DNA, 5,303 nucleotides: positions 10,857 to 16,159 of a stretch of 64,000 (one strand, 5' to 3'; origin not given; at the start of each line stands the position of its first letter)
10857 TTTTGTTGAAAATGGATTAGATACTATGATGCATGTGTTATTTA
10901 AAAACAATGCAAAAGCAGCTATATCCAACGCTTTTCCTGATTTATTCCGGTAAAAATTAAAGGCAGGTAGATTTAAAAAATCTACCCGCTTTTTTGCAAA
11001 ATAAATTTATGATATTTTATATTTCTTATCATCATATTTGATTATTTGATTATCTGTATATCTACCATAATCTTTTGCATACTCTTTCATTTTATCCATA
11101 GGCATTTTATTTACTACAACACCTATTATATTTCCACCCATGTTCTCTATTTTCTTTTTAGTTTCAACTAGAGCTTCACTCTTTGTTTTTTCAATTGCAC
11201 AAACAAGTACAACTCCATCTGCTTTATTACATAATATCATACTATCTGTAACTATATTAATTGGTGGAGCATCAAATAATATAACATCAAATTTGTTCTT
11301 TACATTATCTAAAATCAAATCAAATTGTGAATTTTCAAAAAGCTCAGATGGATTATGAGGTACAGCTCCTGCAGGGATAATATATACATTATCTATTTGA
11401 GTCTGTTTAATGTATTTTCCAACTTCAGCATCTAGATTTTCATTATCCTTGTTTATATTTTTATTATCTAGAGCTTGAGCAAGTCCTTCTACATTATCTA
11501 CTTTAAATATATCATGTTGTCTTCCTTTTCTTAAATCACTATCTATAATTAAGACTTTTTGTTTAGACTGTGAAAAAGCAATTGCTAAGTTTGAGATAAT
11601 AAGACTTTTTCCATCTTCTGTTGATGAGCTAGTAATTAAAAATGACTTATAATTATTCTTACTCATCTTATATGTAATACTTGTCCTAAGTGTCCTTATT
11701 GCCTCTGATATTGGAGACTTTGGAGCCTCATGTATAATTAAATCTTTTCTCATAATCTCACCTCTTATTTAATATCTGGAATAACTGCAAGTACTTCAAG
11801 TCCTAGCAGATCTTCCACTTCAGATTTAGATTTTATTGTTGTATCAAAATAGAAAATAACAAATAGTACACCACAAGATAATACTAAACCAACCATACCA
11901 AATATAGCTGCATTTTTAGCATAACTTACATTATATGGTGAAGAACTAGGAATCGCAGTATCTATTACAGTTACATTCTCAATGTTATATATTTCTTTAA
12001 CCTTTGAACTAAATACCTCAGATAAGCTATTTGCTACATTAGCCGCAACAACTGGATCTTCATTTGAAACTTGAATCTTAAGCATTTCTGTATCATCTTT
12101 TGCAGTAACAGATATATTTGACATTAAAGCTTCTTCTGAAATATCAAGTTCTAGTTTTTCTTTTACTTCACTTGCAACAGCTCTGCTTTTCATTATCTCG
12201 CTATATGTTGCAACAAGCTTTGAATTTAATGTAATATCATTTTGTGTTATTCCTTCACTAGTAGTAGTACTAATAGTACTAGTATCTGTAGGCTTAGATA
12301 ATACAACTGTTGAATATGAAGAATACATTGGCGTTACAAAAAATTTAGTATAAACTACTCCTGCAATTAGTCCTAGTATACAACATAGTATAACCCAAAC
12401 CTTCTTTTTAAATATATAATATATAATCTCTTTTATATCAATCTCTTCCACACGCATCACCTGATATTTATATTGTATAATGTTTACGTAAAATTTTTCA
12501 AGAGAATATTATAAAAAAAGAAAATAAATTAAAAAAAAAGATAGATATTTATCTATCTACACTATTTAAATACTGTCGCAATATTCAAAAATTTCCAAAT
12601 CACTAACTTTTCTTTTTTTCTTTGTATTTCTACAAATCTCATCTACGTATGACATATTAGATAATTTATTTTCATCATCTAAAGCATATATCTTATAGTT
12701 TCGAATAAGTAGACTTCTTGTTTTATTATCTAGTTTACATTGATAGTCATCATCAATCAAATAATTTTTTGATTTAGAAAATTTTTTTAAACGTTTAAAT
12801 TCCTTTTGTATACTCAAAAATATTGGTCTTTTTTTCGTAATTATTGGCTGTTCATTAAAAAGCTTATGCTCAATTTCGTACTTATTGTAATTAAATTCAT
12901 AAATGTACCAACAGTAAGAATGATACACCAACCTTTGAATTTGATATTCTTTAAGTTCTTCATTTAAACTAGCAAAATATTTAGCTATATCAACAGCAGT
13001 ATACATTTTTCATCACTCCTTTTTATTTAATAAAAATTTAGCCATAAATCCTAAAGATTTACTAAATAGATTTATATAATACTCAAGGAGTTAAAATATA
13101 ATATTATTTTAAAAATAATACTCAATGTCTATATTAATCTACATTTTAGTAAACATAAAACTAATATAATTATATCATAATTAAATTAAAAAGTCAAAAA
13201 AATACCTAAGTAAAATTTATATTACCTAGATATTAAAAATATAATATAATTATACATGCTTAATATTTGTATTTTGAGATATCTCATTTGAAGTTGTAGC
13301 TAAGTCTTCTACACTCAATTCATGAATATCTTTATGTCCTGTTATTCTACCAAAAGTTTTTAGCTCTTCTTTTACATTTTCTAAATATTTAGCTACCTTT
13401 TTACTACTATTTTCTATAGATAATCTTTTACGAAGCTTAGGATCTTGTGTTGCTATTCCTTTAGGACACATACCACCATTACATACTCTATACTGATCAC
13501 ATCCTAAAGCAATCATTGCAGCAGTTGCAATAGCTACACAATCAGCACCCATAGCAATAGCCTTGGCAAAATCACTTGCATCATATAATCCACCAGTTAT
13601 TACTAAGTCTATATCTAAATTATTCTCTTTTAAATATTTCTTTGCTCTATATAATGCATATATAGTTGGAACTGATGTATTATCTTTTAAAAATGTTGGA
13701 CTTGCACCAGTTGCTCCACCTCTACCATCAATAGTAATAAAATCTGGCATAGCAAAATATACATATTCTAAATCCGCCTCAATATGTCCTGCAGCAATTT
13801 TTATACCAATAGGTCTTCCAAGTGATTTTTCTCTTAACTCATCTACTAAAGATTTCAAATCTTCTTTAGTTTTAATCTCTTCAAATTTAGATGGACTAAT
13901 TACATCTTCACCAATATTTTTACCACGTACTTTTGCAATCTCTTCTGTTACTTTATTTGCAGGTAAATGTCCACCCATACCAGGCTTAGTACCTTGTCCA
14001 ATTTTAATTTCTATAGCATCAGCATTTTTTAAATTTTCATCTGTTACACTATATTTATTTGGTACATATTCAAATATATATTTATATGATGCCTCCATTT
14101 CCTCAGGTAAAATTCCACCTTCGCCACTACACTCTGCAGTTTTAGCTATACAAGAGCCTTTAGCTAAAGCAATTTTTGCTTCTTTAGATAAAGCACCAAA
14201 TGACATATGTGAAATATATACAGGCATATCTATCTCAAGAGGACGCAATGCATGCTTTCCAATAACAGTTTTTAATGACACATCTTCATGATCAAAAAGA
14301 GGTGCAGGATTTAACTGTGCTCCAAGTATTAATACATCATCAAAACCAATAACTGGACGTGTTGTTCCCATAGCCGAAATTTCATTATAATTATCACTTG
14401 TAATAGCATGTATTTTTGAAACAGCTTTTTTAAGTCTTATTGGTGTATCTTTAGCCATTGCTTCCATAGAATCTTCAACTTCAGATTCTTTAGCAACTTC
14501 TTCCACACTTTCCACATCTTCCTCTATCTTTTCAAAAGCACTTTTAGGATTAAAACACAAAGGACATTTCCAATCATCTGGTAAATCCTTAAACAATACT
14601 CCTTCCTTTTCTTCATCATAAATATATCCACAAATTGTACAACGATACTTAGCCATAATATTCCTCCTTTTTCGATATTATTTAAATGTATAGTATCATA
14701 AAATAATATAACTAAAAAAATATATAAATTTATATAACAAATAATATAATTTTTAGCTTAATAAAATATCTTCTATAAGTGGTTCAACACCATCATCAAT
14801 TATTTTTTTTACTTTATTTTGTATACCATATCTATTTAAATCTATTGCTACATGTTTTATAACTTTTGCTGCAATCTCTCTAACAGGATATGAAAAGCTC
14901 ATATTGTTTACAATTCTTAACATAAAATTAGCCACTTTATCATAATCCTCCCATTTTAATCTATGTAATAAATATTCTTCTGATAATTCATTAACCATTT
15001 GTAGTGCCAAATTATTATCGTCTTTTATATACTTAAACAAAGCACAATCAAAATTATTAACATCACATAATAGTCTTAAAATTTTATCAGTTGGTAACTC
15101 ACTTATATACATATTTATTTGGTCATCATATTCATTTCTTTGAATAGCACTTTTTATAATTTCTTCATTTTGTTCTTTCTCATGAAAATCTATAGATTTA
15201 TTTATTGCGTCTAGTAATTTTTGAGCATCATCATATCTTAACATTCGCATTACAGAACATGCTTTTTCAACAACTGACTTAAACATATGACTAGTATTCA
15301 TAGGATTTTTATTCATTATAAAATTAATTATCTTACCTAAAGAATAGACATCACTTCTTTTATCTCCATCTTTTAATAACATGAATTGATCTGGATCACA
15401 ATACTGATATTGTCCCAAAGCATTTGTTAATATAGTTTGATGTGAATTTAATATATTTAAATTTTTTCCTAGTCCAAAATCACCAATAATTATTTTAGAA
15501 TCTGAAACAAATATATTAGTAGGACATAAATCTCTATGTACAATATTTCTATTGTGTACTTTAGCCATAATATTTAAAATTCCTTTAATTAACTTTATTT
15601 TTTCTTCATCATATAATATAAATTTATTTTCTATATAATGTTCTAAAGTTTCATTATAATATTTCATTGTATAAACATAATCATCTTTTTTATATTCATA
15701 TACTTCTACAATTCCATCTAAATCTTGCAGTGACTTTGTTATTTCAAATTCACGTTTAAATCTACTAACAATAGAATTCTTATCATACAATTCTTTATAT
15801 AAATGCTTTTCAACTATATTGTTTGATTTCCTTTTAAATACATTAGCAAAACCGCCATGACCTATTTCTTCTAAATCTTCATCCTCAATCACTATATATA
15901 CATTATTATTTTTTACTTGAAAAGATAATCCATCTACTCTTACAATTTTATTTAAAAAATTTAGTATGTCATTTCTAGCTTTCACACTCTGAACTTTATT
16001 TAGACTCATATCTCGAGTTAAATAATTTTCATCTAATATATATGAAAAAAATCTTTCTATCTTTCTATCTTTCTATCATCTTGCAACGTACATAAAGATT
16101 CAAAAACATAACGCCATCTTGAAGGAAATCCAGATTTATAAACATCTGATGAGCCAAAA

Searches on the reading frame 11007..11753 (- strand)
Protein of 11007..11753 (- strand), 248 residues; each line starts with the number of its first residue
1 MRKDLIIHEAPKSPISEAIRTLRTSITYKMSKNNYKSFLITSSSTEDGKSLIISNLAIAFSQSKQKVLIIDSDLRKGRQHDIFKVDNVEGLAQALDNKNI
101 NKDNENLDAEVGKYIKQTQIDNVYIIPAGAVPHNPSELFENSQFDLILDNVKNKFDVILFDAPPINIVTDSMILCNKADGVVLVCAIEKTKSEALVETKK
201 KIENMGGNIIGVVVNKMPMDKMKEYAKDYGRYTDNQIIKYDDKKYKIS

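Call 41: search_protein_families(library=pfam, proteins=[window:11007-11753:-], max_evalue=0.01)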
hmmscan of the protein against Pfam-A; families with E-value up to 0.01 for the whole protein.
window:11007-11753:- (248 aa): 4 families
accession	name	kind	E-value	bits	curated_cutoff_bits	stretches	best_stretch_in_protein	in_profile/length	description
PF13614.12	AAA_31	-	2.8e-10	40.8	27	1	48-198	14-160/177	AAA domain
PF01656.29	CbiA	-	6.7e-07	29.7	25.4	1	39-225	2-91/125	CobQ/CobB/MinD/ParA nucleotide binding domain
PF10609.15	ParA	-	0.00017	21.5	27.1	1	41-216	9-174/246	NUBPL iron-transfer P-loop NTPase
PF13500.12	AAA_26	-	0.0024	18.2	27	0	178-224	128-174/198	AAA domain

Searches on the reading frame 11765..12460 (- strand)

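Call 41: search_protein_families(library=pfam, proteins=[window:11765-12460:-], max_evalue=0.01)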
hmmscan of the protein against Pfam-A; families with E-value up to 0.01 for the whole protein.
window:11765-12460:- (231 aa): 3 families
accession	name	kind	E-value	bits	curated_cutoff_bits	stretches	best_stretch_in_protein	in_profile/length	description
PF02706.20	Wzz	-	6.3e-18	65.3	25.5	1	5-103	1-91/91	Chain length determinant protein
PF13807.11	GNVR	-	0.00034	20.9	27.7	0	151-201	29-79/82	G-rich domain on putative tyrosine kinase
PF05815.16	AcMNPV_Orf101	-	0.0061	16.3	25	1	84-168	246-327/377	Autographa californica nuclear polyhedrosis virus (AcMNPV), Orf101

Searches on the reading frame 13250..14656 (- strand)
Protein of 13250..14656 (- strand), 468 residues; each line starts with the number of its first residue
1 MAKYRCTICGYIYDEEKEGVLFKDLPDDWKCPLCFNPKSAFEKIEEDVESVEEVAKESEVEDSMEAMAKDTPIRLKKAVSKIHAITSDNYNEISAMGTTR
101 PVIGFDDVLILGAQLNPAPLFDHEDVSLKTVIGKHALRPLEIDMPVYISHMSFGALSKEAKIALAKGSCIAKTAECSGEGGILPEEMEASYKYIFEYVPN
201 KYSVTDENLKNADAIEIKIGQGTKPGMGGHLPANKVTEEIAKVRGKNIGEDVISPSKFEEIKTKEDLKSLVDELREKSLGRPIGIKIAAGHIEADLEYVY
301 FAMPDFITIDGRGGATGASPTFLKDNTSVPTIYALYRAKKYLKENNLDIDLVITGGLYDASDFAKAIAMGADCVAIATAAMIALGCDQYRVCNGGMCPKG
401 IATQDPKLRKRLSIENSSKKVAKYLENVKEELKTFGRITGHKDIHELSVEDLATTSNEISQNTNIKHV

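Call 97: search_protein_families(library=pfam, proteins=[window:13250-14656:-], max_evalue=0.00001)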
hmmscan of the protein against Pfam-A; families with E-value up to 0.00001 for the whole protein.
window:13250-14656:- (468 aa): 3 families
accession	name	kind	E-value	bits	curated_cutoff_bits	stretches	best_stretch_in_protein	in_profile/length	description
PF01645.23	Glu_synthase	-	3.9e-99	332.8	20.4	1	127-437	52-364/369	Conserved region in glutamate synthase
PF00301.25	Rubredoxin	-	6e-09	36.2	23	1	3-41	1-47/47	Rubredoxin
PF01070.24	FMN_dh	-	2.6e-07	30.5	24.9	0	327-386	255-311/350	FMN-dependent dehydrogenase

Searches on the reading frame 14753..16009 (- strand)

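Call 97: search_protein_families(library=pfam, proteins=[window:14753-16009:-], max_evalue=0.00001)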
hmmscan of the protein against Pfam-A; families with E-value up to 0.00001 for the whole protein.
window:14753-16009:- (418 aa): 2 families
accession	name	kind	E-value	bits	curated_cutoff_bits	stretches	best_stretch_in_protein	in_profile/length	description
PF00069.31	Pkinase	-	8.7e-26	91.3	31.7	1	45-278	3-233/263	Protein kinase domain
PF07714.23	PK_Tyr_Ser-Thr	-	1.3e-14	54.6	23.1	1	47-263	5-230/258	Protein tyrosine and serine/threonine kinase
